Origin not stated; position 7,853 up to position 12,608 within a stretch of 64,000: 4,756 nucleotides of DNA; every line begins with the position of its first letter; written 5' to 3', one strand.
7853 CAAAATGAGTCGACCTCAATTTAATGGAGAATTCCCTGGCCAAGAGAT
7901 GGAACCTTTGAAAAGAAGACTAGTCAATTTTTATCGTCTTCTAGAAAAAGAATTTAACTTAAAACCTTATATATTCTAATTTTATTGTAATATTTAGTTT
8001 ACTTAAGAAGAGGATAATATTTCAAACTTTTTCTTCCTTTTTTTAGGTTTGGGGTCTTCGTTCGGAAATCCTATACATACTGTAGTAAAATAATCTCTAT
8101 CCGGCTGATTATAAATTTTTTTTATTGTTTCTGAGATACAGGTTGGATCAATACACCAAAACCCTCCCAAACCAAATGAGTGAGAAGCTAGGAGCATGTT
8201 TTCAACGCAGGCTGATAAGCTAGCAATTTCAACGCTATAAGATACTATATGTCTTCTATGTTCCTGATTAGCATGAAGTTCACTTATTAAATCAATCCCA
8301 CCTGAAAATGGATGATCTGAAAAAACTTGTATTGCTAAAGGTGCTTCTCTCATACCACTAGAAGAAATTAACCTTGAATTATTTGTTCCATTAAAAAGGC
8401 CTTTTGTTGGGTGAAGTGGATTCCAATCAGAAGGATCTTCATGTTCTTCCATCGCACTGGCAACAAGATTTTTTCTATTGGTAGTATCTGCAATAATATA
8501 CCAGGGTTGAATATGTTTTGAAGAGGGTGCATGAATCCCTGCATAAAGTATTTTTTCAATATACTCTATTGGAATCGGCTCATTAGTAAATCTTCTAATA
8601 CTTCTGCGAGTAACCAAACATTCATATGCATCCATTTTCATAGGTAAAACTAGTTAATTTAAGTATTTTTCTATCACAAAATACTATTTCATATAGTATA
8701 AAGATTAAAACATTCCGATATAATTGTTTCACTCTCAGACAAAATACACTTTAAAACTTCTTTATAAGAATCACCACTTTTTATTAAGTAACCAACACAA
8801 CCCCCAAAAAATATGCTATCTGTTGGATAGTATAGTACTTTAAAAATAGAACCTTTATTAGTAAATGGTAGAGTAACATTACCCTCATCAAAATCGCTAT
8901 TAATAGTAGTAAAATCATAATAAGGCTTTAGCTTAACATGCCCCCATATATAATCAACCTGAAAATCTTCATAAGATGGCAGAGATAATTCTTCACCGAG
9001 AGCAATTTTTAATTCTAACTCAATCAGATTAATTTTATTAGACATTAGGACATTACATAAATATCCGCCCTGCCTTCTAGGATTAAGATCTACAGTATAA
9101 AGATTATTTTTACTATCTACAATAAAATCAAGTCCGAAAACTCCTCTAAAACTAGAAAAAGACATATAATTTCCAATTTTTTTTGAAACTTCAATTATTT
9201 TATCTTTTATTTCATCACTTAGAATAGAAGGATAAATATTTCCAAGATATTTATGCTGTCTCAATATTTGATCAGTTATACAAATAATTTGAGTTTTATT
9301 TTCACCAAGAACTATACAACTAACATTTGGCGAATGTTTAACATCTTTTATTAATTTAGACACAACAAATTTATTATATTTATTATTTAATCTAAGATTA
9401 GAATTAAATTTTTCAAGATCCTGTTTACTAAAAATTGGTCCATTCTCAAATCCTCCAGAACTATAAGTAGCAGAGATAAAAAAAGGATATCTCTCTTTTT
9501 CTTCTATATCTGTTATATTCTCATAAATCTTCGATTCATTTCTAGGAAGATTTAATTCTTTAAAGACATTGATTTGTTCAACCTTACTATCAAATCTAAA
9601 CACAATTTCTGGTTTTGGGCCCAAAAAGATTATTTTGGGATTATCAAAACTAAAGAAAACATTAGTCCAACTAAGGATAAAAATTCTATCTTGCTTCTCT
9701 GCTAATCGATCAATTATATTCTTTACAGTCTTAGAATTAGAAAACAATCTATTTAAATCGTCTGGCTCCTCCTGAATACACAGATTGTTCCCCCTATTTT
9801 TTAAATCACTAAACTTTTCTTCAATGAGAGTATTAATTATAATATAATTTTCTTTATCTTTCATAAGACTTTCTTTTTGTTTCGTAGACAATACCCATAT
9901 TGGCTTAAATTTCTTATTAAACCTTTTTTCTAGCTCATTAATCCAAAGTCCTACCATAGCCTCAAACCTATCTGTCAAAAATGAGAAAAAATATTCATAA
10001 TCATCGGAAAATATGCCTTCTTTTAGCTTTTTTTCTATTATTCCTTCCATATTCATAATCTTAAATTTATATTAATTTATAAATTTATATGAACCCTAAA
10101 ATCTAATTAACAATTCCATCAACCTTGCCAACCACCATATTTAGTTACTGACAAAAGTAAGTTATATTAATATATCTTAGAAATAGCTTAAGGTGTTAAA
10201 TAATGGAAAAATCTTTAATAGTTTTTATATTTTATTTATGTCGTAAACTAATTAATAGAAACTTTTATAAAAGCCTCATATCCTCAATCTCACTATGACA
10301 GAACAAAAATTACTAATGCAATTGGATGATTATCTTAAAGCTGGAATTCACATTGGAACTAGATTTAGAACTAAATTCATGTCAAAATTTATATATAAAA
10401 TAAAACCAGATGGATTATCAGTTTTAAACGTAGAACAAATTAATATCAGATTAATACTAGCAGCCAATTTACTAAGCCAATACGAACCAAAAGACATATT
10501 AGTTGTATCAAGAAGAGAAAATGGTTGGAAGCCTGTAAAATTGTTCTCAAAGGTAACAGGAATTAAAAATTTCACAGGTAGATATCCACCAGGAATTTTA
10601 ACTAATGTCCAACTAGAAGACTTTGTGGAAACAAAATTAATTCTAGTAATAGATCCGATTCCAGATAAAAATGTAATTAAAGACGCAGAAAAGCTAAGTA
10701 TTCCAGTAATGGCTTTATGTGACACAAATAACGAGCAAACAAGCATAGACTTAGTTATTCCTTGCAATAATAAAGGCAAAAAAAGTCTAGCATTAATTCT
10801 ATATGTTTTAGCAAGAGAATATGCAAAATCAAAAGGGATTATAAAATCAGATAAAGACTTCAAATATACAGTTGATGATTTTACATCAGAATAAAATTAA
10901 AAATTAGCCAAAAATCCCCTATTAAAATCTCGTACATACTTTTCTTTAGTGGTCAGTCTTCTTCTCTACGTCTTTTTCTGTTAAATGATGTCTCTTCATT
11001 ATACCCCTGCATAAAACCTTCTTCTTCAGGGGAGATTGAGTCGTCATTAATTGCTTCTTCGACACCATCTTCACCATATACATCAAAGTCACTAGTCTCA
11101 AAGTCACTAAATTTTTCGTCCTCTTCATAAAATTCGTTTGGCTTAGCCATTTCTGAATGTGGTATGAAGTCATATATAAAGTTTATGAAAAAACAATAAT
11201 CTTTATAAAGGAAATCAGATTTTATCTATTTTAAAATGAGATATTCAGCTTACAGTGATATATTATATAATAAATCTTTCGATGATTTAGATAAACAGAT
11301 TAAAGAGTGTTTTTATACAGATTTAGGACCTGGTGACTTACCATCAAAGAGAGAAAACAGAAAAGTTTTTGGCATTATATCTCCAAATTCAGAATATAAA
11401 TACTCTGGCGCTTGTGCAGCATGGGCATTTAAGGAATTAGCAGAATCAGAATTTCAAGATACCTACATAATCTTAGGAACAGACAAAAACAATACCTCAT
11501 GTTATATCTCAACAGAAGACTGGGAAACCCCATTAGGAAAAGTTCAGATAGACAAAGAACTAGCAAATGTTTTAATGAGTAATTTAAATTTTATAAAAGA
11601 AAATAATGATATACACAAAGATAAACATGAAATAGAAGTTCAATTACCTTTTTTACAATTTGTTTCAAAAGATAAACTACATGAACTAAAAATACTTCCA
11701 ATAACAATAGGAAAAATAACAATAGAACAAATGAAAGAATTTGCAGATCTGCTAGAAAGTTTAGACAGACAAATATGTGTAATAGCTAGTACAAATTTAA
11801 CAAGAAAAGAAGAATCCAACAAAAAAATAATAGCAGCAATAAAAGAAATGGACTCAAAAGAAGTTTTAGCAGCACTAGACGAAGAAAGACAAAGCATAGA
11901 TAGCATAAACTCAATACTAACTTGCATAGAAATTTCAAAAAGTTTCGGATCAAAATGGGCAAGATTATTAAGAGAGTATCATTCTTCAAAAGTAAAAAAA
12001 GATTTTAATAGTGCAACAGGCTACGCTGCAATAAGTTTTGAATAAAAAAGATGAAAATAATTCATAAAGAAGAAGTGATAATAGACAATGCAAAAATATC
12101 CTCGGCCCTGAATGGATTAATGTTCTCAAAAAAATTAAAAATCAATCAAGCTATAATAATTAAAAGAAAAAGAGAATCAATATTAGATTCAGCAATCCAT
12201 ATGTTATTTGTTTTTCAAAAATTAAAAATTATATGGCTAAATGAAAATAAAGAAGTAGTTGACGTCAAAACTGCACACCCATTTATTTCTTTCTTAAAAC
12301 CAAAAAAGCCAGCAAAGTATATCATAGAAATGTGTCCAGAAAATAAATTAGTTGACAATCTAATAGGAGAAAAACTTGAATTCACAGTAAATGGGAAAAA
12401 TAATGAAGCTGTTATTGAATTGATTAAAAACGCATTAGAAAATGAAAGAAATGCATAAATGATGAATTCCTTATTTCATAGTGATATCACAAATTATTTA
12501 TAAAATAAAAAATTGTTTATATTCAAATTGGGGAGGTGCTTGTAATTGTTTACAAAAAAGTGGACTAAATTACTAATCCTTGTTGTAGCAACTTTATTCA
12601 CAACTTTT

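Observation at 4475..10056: Compact operon of small protein, radical SAM, divergent carbamoyltransferase and Cx10CxxC radical SAM genes, facing an ATP-grasp plus nitroreductase pair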

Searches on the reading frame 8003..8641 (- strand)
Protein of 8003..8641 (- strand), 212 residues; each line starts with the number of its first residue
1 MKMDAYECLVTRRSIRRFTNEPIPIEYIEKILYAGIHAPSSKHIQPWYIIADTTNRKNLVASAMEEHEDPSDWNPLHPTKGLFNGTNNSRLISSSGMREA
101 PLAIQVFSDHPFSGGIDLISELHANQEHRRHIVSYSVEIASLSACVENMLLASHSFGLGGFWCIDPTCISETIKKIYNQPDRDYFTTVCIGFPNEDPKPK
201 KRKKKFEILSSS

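Call 3: search_protein_families(library=pfam, proteins=[window:8003-8641:-], max_evalue=0.01)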
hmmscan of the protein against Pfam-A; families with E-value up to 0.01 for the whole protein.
window:8003-8641:- (212 aa): 2 families
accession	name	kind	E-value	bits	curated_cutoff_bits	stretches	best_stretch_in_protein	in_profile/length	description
PF00881.29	Nitroreductase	-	1.3e-22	81.2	23.5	1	10-191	2-166/167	Nitroreductase family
PF14512.11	TM1586_NiRdase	-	2.7e-05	24.3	27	0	26-58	158-190/215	Putative TM nitroreductase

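Call 4: search_protein_families(library=ncbifam, proteins=[window:8003-8641:-], max_evalue=0.01)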
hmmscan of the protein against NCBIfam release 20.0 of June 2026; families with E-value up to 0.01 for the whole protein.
window:8003-8641:- (212 aa): 7 families
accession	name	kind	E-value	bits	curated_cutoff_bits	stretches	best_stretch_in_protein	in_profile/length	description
TIGR02476.1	BluB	equivalog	1.4e-16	60.6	150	1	5-197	9-184/205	5,6-dimethylbenzimidazole synthase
NF008033.1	PRK10765.1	equivalog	1.8e-13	50.5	223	2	6-64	5-65/240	oxygen-insensitive NADPH nitroreductase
TIGR03553.1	F420_FbiB_CTERM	equivalog_domain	4.2e-13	49.5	249.55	1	9-206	3-188/194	F420 biosynthesis protein FbiB, C-terminal domain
NF009810.0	PRK13294.1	equivalog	4.7e-13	48.8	304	1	6-205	255-442/449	coenzyme F420-0:L-glutamate ligase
NF008088.0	PRK10828.1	equivalog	3.2e-10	39.9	183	1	3-51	1-49/183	NAD(P)H nitroreductase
NF008275.0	PRK11053.1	equivalog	0.00021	20.8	227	1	3-66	1-66/217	oxygen-insensitive NAD(P)H nitroreductase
NF011424.0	PRK14851.1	subfamily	0.0036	15.4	1170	0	20-58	320-357/679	hypothetical protein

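Call 19: search_protein_families(library=padloc, proteins=[window:8003-8641:-], max_evalue=0.01)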
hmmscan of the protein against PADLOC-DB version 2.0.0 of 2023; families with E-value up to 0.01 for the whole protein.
window:8003-8641:- (212 aa): 0 families

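Call 59: search_solved_structures(query=window:8003-8641:-, max_evalue=0.001)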
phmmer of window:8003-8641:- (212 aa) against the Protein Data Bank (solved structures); distinct sequences matched with E-value up to 0.001: 36.
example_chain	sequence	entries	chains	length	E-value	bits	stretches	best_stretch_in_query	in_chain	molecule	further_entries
3gfa_A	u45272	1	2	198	1.1e-16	64.5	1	9-203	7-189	Putative nitroreductase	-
3m5k_A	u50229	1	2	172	2.5e-12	50.3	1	6-59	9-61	Putative NADH dehydrogenase/NAD(P)H nitroreductase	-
3kwk_A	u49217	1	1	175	6.2e-10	42.5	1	7-54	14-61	Putative NADH dehydrogenase/NAD(P)H nitroreductase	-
5uu6_A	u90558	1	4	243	6.1e-09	39.3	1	7-54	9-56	NADPH-flavin oxidoreductase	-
9exv_A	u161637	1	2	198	1.8e-08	37.8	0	5-56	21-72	Nitroreductase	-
3gb5_A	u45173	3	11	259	2.2e-08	37.5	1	4-69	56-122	Iodotyrosine dehalogenase 1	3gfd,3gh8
5ko7_A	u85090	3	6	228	2.4e-08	37.3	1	4-68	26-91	Nitroreductase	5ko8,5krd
3ge5_A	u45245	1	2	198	3e-08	37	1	10-61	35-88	putative NAD(P)H:FMN oxidoreductase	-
1nox_A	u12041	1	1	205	3.3e-08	36.9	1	3-59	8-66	NADH OXIDASE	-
2isj_A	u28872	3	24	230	3.7e-08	36.7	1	5-194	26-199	BluB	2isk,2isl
3tnz_A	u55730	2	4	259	5.5e-08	36.2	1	4-69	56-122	Iodotyrosine dehalogenase 1 | Iodotyrosine deiodinase 1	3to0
3e39_A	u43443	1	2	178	6e-08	36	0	7-50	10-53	Putative Nitroreductase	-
8uc3_A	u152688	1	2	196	1.4e-07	34.8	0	4-50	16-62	Albonoursin synthase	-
3eo8_A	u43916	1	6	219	1.5e-07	34.8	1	4-205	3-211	BluB-like flavoprotein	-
1bkj_A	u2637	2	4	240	1.5e-07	34.7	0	6-57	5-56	NADPH-FLAVIN OXIDOREDUCTASE | FLAVIN REDUCTASE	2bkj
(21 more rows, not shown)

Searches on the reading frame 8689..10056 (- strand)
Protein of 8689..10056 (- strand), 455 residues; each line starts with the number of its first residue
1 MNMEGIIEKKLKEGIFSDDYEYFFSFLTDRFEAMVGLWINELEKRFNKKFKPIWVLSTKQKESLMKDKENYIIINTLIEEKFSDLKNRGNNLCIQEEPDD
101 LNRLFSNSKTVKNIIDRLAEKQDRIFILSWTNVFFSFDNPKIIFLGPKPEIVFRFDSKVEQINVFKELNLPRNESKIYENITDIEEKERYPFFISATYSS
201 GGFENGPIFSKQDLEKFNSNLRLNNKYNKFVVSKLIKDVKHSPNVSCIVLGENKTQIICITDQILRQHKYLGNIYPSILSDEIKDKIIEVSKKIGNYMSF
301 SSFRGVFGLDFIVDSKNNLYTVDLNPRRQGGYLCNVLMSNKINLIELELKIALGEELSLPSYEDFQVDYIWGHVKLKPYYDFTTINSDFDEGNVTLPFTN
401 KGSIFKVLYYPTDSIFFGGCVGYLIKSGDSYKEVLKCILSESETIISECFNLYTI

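Call 3: search_protein_families(library=pfam, proteins=[window:8689-10056:-], max_evalue=0.01)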
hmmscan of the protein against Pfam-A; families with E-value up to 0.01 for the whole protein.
window:8689-10056:- (455 aa): 3 families
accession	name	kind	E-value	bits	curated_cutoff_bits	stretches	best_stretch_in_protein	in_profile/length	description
PF02655.19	ATP-grasp_3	-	1.5e-09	38.6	23.2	1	220-330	49-159/160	ATP-grasp domain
PF02786.22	CPSase_L_D2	-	7e-05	22.9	19.8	1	165-358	9-209/211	Carbamoyl-phosphate synthase L chain, ATP binding domain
PF07478.18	Dala_Dala_lig_C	-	0.0092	15.9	24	0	170-326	17-174/204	D-ala D-ala ligase C-terminus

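Call 4: search_protein_families(library=ncbifam, proteins=[window:8689-10056:-], max_evalue=0.01)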
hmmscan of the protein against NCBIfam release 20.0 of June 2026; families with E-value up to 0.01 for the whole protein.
window:8689-10056:- (455 aa): 16 families
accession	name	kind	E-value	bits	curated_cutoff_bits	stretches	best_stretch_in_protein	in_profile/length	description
NF047900.1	AspMetLigLdmS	equivalog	1.3e-11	44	475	1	103-331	76-301/383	L-aspartate--L-methionine ligase LdmS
NF009554.0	PRK12999.1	equivalog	3.6e-11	41.6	965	1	141-359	103-327/1147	pyruvate carboxylase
NF006406.0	PRK08654.1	equivalog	1.8e-10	40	739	1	139-360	97-323/499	acetyl-CoA carboxylase biotin carboxylase subunit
NF004085.0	PRK05586.1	equivalog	2e-10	40.2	723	1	140-360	98-324/448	acetyl-CoA carboxylase biotin carboxylase subunit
TIGR01235.1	pyruv_carbox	equivalog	3e-10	38.3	1114.45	1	141-359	99-323/1143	pyruvate carboxylase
NF006286.0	PRK08462.1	equivalog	1.4e-09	37.4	740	1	141-365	101-329/445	acetyl-CoA carboxylase biotin carboxylase subunit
NF006367.0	PRK08591.1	subfamily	2e-09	36.7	597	1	139-360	97-324/451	acetyl-CoA carboxylase biotin carboxylase subunit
TIGR00514.1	accC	equivalog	1.1e-08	34.3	626.5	1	139-360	97-324/449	acetyl-CoA carboxylase biotin carboxylase subunit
NF005096.0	PRK06524.1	equivalog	2.3e-08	32.6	684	1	249-330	242-325/493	biotin carboxylase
NF006287.0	PRK08463.1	equivalog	2.5e-08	33.2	775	1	138-359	95-323/479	acetyl-CoA carboxylase subunit A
NF042917.1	PAGG_GluLig_BesA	equivalog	4.5e-08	32.3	750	1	230-330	253-351/432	L-propargylglycine--L-glutamate ligase BesA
TIGR01369.1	CPSaseII_lrg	equivalog_domain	2.5e-07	28.7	1027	1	136-359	648-871/1052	carbamoyl-phosphate synthase (glutamine-hydrolyzing) large subunit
TIGR02712.1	urea_carbox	equivalog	1.6e-06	26.1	1303.85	1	139-359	96-322/1201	urea carboxylase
NF005525.0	PRK07178.1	equivalog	1.5e-05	23.8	768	1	141-360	98-322/471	acetyl-CoA carboxylase biotin carboxylase subunit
NF003671.0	PRK05294.1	equivalog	0.00048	17.8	599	1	159-364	668-873/1058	carbamoyl-phosphate synthase large subunit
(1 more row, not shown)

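Call 12: search_solved_structures(query=window:8689-10056:-, max_evalue=0.01)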
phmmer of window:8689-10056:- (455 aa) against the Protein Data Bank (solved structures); distinct sequences matched with E-value up to 0.01: 26.
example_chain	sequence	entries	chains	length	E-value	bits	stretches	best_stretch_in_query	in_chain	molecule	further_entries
7kc7_A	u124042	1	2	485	3.3e-07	32.5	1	140-365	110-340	2-oxoglutarate carboxylase small subunit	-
7kct_A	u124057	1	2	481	8.1e-07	31.3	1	140-365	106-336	2-oxoglutarate carboxylase small subunit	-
7kbl_A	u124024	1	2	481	8.1e-07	31.3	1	140-365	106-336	2-oxoglutarate carboxylase small subunit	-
1ulz_A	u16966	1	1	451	1.3e-06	30.6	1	140-364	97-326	pyruvate carboxylase n-terminal domain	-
8j4z_E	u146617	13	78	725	2.1e-06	29.9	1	141-362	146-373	Methylcrotonoyl-CoA carboxylase subunit alpha, mitochondrial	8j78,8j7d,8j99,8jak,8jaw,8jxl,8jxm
3ouu_A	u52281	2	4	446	1.2e-05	27.4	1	179-367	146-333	Biotin carboxylase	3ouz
8yi6_A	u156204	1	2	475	3e-05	26.1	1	231-330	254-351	L-propargylglycine--L-glutamate ligase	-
7r8p_A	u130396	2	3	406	0.0003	22.8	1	104-343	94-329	ATP-grasp domain-containing protein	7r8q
6ybp_G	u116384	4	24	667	0.0005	22.1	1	141-365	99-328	Propionyl-CoA carboxylase alpha subunit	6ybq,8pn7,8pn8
3df7_A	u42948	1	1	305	0.0028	19.6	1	248-327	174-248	Putative ATP-grasp superfamily protein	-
3n6r_A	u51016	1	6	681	0.0028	19.6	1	139-360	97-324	Propionyl-CoA carboxylase, alpha subunit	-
3g8d_A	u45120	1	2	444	0.0033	19.4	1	136-363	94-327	Biotin carboxylase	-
3orq_A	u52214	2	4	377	0.0046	18.9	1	186-329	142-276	N5-Carboxyaminoimidazole ribonucleotide synthetase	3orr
3g8c_A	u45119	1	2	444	0.0061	18.5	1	136-363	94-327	Biotin carboxylase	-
8uxz_C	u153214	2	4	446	0.0062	18.5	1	136-363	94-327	Biotin carboxylase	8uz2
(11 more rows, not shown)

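Call 19: search_protein_families(library=padloc, proteins=[window:8689-10056:-], max_evalue=0.01)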
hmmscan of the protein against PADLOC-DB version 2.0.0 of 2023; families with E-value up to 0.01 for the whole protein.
window:8689-10056:- (455 aa): 0 families

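Call 48: search_solved_structures(query=A2, max_evalue=0.01)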
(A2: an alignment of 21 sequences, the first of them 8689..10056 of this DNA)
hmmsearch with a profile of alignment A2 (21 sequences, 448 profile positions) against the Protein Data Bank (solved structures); distinct sequences matched with E-value up to 0.01: 72 (the best 60 are shown).
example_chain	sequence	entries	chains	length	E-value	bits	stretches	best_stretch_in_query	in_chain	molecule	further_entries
8yi6_A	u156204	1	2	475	2.2e-12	49.5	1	215-331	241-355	L-propargylglycine--L-glutamate ligase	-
7r8p_A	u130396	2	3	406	1e-11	47.3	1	99-334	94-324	ATP-grasp domain-containing protein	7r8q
1a9x_A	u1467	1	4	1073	6.6e-09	38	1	141-324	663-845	CARBAMOYL PHOSPHATE SYNTHETASE (LARGE CHAIN)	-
1ce8_A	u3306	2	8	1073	1.5e-08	36.8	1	141-324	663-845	PROTEIN (CARBAMOYL-PHOSPHATE SYNTHASE) | carbamoyl phosphate synthetase large chain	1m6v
1bxr_A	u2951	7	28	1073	1.5e-08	36.8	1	141-324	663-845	CARBAMOYL-PHOSPHATE SYNTHASE | CARBAMOYL PHOSPHATE SYNTHETASE: LARGE SUBUNIT | CARBAMOYL PHOSPHATE SYNTHETASE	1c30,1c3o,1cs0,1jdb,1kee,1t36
1ulz_A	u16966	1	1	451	2.4e-08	36.2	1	132-218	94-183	pyruvate carboxylase n-terminal domain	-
2dzd_A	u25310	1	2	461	3.1e-08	35.8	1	131-340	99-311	pyruvate carboxylase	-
3ouu_A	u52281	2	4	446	3.3e-08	35.7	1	134-216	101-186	Biotin carboxylase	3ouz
9zvm_C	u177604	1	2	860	1.2e-07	33.8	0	297-356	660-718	Maltodextrin-binding protein,Biotin carboxylase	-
3hb9_A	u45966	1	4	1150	1.3e-07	33.8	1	133-341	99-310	Pyruvate carboxylase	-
3ho8_A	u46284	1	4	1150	1.3e-07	33.8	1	133-341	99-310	Pyruvate carboxylase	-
3hbl_A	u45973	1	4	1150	1.3e-07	33.8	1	133-341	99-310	Pyruvate carboxylase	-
8gk8_C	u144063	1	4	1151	1.3e-07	33.8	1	133-341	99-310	Pyruvate carboxylase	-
4hnt_A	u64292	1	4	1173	1.3e-07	33.8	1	133-340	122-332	Pyruvate carboxylase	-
3bg5_A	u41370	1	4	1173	1.3e-07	33.7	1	133-340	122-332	Pyruvate carboxylase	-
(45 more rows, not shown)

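Call 93: predict_structure(protein=window:8689-10056:-)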
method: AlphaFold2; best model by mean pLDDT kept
length: 455 residues; sequences in the alignment: 1
mean_pLDDT: 30.8   pTM: 0.20
mean pLDDT of the five models: 30.8, 27.7, 26.3, 26.2, 24.5
residues with pLDDT >= 90: 0; 70-90: 0; 50-70: 0; < 50: 455
segments of 3 or more residues with pLDDT < 50: 1-455
pLDDT, mean of each block of 10 residues (from residue 1): 36 38 33 40 41 36 35 30 35 36 37 42 35 30 31 26 24 25 26 24 26 31 25 26 33 33 32 31 38 31 27 30 32 28 28 26 25 24 26 26 27 30 29 33 32 29
secondary structure, 60 per line:
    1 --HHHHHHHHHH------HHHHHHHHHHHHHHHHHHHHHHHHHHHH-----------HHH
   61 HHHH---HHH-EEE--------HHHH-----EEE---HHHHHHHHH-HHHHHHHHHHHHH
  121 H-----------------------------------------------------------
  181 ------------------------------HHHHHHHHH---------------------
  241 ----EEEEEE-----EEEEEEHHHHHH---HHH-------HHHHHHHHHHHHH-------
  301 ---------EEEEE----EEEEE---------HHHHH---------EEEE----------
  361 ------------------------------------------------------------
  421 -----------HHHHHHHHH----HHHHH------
elements in order: H3-12 H19-46 H58-64 E72-74 H83-86 E92-94 H98-106 H108-121 H211-219 E245-250 E256-261 H262-267 H281-293 E310-314 E319-323 H333-337 E347-350 H432-440 H445-449

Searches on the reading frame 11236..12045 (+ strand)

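Call 32: search_protein_families(library=pfam, proteins=[window:11236-12045:+], max_evalue=0.00001)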
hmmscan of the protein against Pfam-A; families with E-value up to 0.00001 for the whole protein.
window:11236-12045:+ (269 aa): 1 family
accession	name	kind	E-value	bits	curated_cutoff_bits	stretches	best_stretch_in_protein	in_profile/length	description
PF01875.22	Memo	-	2.3e-39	135.7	27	1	10-266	8-268/269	Memo-like protein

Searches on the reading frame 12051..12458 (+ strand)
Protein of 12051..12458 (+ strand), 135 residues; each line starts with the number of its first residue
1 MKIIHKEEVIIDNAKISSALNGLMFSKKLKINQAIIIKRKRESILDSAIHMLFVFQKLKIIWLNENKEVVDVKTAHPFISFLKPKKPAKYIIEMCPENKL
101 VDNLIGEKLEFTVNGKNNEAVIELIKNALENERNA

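Call 85: search_protein_families(library=pfam, proteins=[window:12051-12458:+], max_evalue=0.0001)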
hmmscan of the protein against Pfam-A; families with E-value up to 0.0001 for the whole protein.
window:12051-12458:+ (135 aa): 1 family
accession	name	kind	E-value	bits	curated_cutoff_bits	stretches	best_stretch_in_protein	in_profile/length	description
PF02643.20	DUF192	-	1.4e-08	35.2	27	1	19-94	12-78/96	Uncharacterized ACR, COG1430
